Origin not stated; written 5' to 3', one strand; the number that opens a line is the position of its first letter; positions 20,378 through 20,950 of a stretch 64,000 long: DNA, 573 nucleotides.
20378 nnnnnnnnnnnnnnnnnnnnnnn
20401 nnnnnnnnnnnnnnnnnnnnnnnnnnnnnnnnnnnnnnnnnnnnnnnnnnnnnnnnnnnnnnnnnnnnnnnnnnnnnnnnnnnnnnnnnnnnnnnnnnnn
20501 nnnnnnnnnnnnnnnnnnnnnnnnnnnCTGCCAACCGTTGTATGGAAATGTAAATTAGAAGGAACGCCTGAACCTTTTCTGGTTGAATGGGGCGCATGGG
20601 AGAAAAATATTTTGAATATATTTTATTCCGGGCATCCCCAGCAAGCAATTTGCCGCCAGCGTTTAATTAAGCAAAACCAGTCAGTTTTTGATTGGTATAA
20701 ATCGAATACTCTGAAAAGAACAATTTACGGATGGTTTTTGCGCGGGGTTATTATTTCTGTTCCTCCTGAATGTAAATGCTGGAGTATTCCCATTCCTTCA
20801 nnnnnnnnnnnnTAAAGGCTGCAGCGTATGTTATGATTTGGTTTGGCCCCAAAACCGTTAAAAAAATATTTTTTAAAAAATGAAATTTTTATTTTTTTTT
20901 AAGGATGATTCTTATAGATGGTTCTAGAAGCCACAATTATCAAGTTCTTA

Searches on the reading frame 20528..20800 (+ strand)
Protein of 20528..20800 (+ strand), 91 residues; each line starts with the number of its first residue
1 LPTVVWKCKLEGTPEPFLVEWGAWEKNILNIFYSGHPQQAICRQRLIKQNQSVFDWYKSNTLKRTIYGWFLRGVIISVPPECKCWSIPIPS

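Call 55: search_dna_similar(query=window:20528-20800:+, collection=plasmids, mode=protein, max_evalue=1)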
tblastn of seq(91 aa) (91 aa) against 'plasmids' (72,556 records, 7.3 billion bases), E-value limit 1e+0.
No match.
